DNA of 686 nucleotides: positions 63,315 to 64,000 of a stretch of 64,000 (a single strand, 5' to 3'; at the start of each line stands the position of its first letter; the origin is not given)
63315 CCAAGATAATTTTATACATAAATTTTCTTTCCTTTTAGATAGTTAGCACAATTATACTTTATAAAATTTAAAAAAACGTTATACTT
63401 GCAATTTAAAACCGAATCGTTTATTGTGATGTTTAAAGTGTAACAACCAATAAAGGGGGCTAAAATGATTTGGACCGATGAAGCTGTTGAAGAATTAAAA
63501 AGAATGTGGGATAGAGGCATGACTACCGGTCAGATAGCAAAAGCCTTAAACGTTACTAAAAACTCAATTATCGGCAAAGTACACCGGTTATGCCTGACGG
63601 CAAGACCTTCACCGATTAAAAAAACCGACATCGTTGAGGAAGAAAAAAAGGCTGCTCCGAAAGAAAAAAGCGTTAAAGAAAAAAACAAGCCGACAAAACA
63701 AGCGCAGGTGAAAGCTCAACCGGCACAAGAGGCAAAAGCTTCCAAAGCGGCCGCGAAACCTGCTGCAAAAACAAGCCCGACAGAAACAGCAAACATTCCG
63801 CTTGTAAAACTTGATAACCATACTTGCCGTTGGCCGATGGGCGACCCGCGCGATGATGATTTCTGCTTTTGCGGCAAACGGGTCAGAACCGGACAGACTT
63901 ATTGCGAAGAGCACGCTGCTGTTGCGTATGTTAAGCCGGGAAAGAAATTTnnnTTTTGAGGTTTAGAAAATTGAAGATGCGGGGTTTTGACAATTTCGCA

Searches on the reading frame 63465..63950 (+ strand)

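Call 28: search_protein_families(library=pfam, proteins=[window:63465-63950:+], max_evalue=0.01)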
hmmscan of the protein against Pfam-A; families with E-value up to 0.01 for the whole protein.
window:63465-63950:+ (162 aa): 2 families
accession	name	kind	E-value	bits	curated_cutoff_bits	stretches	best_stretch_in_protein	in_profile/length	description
PF07750.17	GcrA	-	8.4e-40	137.1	26.9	1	1-157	1-147/155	GcrA cell cycle regulator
PF02796.21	HTH_7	-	0.0025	18.4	23.8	1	7-34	10-37/45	Helix-turn-helix domain of resolvase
